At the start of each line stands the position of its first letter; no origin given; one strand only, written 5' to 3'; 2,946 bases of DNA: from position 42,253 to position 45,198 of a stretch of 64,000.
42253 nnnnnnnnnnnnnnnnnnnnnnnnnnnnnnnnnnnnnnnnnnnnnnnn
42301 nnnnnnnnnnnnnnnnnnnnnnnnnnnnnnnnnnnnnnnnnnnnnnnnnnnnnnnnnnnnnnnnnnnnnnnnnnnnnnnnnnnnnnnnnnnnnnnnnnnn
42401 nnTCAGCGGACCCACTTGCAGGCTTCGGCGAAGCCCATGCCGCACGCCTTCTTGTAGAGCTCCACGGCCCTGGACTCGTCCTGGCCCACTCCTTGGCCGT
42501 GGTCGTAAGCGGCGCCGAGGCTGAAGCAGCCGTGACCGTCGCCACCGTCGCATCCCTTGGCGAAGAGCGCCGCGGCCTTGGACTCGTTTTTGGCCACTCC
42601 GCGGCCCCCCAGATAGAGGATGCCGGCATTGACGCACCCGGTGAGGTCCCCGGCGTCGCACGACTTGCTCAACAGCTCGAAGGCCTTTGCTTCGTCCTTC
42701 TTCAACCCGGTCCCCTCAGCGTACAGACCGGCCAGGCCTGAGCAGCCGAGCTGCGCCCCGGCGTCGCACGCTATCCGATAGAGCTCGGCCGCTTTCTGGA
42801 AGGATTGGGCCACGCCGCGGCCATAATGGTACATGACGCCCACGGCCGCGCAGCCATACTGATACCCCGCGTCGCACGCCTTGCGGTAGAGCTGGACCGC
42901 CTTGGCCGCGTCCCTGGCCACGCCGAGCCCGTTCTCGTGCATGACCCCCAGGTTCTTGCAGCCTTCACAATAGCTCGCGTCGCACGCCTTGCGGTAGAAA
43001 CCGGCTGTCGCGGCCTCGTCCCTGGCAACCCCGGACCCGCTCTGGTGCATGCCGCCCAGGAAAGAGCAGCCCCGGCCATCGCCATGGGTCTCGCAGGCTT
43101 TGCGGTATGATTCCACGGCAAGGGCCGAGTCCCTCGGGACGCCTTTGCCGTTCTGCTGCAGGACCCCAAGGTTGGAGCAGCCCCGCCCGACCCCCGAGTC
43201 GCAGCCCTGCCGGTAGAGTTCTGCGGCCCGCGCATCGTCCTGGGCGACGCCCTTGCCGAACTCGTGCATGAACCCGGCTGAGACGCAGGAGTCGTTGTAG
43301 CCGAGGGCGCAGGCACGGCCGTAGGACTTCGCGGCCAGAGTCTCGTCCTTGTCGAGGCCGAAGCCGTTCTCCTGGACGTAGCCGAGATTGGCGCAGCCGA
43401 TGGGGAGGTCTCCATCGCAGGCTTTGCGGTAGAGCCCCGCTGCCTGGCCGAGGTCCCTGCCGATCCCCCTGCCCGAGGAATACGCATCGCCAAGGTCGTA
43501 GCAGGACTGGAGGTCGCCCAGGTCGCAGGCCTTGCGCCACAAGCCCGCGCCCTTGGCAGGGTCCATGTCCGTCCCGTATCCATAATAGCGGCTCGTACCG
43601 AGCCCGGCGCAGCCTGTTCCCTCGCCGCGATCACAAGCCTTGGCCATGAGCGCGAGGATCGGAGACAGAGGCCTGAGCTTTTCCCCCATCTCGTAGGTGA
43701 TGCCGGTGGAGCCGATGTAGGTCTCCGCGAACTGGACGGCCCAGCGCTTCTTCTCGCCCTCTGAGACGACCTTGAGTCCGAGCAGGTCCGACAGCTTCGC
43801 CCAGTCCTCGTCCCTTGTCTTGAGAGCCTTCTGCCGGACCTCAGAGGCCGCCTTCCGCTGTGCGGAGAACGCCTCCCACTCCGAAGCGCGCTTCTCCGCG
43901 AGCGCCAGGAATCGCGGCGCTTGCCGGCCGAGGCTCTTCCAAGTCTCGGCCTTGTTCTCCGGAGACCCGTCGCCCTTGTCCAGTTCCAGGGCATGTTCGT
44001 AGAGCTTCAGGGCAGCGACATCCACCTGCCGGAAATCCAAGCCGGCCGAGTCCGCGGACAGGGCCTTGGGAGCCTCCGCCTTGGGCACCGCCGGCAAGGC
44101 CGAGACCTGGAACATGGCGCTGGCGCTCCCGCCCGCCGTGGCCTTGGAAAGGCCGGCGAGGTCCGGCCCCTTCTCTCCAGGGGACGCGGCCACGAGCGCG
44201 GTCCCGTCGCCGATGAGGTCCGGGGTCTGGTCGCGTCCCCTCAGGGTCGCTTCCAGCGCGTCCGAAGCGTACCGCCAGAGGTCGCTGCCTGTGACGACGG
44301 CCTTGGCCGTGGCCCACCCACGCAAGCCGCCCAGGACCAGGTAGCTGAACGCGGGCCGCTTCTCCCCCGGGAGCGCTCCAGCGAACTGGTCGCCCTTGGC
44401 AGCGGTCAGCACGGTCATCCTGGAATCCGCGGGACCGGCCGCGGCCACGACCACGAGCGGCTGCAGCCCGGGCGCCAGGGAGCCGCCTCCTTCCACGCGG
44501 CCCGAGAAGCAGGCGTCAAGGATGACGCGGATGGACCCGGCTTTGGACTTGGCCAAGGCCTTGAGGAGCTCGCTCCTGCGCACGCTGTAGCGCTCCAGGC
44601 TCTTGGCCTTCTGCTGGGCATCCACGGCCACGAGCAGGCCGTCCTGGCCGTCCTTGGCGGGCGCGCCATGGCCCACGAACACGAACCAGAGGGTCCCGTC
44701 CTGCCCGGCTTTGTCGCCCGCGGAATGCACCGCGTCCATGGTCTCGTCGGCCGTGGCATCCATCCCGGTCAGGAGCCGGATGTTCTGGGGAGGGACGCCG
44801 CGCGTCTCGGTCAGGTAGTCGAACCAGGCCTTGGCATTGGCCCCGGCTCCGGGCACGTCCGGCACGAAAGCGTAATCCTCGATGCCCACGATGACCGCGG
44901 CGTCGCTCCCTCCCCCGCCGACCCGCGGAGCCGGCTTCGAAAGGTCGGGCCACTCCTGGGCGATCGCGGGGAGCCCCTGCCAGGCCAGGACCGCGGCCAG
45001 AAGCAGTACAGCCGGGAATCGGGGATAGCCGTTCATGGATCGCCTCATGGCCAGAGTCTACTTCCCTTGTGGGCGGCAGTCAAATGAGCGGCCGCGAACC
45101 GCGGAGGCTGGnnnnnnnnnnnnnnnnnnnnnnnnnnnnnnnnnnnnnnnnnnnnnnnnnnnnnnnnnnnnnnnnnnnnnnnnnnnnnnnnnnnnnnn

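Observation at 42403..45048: Sec-exported caspase (C14) domain fused to an 11-12 unit array of cysteine-bracketed Sel1 repeats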

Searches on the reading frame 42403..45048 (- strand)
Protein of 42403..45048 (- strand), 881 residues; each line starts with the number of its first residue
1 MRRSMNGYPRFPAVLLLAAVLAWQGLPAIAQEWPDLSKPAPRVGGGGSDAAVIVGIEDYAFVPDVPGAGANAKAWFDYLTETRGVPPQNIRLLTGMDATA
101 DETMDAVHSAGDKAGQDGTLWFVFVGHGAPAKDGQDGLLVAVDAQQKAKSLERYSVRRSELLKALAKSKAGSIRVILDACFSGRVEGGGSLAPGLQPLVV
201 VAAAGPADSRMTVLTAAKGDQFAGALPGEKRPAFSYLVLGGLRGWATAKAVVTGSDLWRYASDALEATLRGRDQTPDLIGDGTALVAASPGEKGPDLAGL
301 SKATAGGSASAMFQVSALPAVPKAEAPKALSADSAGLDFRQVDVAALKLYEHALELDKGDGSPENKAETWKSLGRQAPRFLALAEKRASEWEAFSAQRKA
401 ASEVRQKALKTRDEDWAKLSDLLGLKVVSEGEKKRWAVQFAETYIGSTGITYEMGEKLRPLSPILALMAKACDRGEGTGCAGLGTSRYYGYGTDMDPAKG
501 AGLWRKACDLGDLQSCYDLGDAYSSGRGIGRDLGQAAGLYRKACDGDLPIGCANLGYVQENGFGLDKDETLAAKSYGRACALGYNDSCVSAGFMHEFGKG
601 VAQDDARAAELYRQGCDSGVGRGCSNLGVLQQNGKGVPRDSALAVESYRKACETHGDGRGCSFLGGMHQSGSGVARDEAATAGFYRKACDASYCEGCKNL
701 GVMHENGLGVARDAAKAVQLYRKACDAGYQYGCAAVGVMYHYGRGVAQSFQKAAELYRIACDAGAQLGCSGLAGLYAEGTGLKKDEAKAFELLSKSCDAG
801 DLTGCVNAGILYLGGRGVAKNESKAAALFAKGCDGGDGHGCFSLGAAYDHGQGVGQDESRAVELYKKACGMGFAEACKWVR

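Call 3: search_protein_families(library=pfam, proteins=[window:42403-45048:-], max_evalue=0.1)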
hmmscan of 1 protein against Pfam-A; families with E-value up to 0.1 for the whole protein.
window:42403-45048:- (881 aa): 2 families
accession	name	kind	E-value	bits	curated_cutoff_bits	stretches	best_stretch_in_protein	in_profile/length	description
PF08238.18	Sel1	-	1.2e-58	193.8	30.7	9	696-729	3-36/36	Sel1 repeat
PF25170.1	TPR_WDR35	-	0.0023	18.3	27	0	859-879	21-39/68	WD repeat-containing protein 35, TPR repeats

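Call 4: search_protein_families(library=ncbifam, proteins=[window:42403-45048:-], max_evalue=0.1)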
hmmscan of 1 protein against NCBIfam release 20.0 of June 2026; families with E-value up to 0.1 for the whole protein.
window:42403-45048:- (881 aa): 4 families
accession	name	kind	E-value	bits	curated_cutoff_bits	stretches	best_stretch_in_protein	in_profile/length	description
NF047832.1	caspase_w_EACC1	subfamily_domain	7.4e-23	81.1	140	1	50-267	2-210/211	caspase, EACC1-associated type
NF045484.1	TransRegExoR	equivalog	2.8e-07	30.1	450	1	752-809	61-118/267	exopolysaccharide production regulator ExoR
NF033786.1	phenyl_MerG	equivalog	1.3e-05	25.2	350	1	698-803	69-183/217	phenylmercury resistance protein MerG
NF038194.1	AlgK_TPR_lipo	equivalog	0.0011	17.7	700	1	684-790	288-393/448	alginate biosynthesis TPR repeat lipoprotein AlgK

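Call 5: search_solved_structures(query=window:42403-45048:-, max_evalue=0.01, show_alignments=2)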
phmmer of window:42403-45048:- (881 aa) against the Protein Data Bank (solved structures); distinct sequences matched with E-value up to 0.01: 26.
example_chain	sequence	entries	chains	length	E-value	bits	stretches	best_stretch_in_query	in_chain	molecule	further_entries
1ouv_A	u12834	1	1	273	1.5e-50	175.6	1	639-878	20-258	conserved hypothetical secreted protein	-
4bwr_A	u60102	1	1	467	1.8e-45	158.8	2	542-873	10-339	PROTEIN CORRESPONDING TO LOCUS C5321 FROM CFT073 E.COLI STRAIN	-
6ok3_A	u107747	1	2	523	4.4e-42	147.6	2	607-876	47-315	Sel1 repeat protein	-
8sxq_A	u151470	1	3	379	9.4e-30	106.8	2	656-872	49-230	SEL-1 repeat protein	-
8ket_C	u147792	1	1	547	2.5e-26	95.5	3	717-869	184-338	Protein sel-1 homolog 1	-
9uav_C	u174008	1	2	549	3.7e-25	91.6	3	717-868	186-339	Protein sel-1 homolog 1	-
6deh_A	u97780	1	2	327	6.6e-25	90.8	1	602-836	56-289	TPR repeat protein, protein-protein interaction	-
9og0_C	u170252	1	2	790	8.5e-25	90.4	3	717-869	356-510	Protein sel-1 homolog 1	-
8kes_D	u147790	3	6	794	2.4e-24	88.9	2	717-869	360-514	Protein sel-1 homolog 1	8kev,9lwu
6ork_A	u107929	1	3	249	3.9e-23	84.9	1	684-878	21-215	Sel1 repeat protein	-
6ur7_A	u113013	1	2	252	2.1e-20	75.8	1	627-825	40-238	Sel1 repeat family protein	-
6onw_A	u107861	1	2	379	4.7e-18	68.1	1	507-875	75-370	Sel1 repeat protein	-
1klx_A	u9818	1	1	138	2.1e-15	59.3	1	746-877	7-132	Cysteine Rich Protein B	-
5b26_A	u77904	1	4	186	2.6e-14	55.7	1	625-781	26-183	Protein sel-1 homolog 1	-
6orc_A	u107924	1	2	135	3.5e-12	48.7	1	507-619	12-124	Sel1 repeat protein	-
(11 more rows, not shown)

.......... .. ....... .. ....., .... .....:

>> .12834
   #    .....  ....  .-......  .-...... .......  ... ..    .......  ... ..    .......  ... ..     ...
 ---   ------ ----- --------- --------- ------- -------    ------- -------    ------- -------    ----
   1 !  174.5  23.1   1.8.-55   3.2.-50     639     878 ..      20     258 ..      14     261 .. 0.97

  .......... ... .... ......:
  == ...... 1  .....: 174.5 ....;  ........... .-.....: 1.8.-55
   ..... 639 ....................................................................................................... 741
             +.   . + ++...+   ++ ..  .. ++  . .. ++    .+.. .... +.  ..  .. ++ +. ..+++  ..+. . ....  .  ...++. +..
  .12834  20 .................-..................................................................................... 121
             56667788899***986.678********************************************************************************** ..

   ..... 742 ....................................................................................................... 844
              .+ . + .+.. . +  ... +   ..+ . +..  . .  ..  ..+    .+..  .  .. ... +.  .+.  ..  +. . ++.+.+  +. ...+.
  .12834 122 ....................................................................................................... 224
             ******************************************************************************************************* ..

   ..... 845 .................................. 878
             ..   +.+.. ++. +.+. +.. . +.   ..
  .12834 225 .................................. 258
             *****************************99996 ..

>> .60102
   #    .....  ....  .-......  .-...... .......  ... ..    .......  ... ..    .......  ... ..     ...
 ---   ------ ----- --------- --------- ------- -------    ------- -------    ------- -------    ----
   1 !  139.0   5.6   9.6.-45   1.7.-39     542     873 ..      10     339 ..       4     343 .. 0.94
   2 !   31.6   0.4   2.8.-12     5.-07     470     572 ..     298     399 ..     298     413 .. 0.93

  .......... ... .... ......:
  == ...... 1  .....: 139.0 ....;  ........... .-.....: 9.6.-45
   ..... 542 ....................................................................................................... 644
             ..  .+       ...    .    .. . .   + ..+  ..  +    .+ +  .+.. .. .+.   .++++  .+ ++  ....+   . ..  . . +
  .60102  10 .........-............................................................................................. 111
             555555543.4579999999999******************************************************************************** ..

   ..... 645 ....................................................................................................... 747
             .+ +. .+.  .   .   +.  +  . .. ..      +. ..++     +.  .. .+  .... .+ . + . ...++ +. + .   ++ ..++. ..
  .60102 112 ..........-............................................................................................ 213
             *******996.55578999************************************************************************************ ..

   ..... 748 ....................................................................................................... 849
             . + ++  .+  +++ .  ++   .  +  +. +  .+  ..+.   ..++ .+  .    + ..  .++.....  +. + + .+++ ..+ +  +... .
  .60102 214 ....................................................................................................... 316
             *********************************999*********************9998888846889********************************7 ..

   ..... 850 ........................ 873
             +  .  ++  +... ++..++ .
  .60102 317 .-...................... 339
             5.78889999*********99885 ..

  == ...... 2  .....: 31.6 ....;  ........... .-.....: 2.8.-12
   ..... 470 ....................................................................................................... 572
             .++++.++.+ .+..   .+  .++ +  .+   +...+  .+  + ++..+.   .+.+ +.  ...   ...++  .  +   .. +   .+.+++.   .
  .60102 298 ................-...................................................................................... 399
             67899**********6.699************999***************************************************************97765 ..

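Call 19: find_encoding_contigs(protein=window:42403-45048:-, flank=10000, max_places=4)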
Protein window:42403-45048:- (881 aa): no gene with exactly this product is on record in the collection.

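Call 44: find_homologous_proteins(query=window:42403-45048:-, max_evalue=1e-10)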
Query window:42403-45048:- (881 aa): 623 proteins with E <= 1e-10 among 8000 candidates; the best 120 are listed.
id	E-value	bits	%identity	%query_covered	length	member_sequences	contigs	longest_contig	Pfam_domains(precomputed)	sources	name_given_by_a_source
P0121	0.0e+0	1981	100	100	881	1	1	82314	PF08238.19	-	-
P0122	0.0e+0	1579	81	97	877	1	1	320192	PF08238.19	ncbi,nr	ncbi:MAG: SEL1-like repeat protein [Elusimicrobia bacterium]|nr:SEL1-like repeat protein [Elusimicro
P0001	0.0e+0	1571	85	93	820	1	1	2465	PF25170.2,PF08238.19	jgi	-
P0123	0.0e+0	1284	68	97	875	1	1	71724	PF08238.19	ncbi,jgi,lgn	ncbi:MAG: hypothetical protein WC943_00405 [Elusimicrobiota bacterium]|jgi:TPR repeat protein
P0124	3.1e-252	858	52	93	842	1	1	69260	PF08238.19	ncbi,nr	ncbi:MAG: SEL1-like repeat protein [Elusimicrobia bacterium]|nr:SEL1-like repeat protein [Elusimicro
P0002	3.5e-170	586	64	49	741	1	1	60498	PF03781.23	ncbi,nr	ncbi:MAG: SUMF1/EgtB/PvdO family nonheme iron enzyme [Elusimicrobia bacterium]|nr:SUMF1/EgtB/PvdO fa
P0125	3.8e-167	576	62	52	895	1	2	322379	PF00160.27,PF03781.23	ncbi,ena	-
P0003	2.9e-164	567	61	52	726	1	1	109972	PF03781.23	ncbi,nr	ncbi:MAG: SUMF1/EgtB/PvdO family nonheme iron enzyme [Elusimicrobia bacterium]|nr:SUMF1/EgtB/PvdO fa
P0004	1.2e-162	561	63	49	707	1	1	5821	PF03781.23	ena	-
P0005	3.0e-162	560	62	49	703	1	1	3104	PF03781.23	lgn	-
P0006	2.1e-160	554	58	53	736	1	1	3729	PF03781.23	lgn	-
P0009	6.4e-157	543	61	49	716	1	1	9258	PF00656.28,PF03781.23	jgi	jgi:formylglycine-generating enzyme required for sulfatase activity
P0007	7.5e-157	542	61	51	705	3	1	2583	PF03781.23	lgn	-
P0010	9.0e-157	542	60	51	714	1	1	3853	PF03781.23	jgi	jgi:formylglycine-generating enzyme required for sulfatase activity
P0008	2.2e-156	541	59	52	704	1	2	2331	PF03781.23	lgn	-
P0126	4.7e-154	533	40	88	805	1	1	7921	PF08238.19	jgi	jgi:TPR repeat protein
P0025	3.0e-150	520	57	52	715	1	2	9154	PF00656.28,PF03781.23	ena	-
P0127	2.9e-147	511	35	87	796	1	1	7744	PF00656.28,PF08238.19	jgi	-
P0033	9.0e-146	506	57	49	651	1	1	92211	PF00160.27,PF00656.28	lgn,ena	-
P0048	2.5e-142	494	58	47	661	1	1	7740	PF00656.28,PF03781.23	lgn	-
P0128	4.4e-142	493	36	80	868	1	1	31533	PF08238.19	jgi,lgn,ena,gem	-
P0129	2.7e-131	458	38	76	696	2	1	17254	PF08238.19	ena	-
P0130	6.7e-131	456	38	77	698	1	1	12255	PF08238.19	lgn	-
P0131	1.2e-123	432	32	99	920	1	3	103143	PF08238.19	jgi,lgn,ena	-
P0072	1.2e-120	423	53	49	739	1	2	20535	PF00656.28,PF03781.23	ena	-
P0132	4.2e-120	421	71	31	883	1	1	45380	PF07714.24,PF00069.32,PF03109.23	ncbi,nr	ncbi:MAG: protein kinase [Elusimicrobia bacterium]|nr:protein kinase [Elusimicrobiota bacterium]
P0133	1.1e-119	419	34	96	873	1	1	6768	PF08238.19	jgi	jgi:TPR repeat protein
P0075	2.4e-118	415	54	48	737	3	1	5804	PF00656.28,PF03781.23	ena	-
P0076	2.8e-117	411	52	48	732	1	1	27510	PF00656.28,PF03781.23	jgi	jgi:formylglycine-generating enzyme required for sulfatase activity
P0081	8.5e-117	410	53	49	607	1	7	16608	PF00656.28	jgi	jgi:hypothetical protein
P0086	2.1e-115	405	51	48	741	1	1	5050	PF00656.28,PF03781.23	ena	-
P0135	4.7e-115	404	37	86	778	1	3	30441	PF00656.28,PF08238.19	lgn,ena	-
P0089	2.9e-114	401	51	48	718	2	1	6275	PF00656.28,PF03781.23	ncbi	-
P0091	1.4e-113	399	51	49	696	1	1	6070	PF00656.28,PF03781.23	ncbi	-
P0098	1.4e-112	396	51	49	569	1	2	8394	PF00656.28,PF13860.13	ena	-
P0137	2.2e-112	395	51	31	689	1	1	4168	PF02493.27,PF08238.19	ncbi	-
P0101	2.7e-112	395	64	36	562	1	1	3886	PF00656.28,PF03781.23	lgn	-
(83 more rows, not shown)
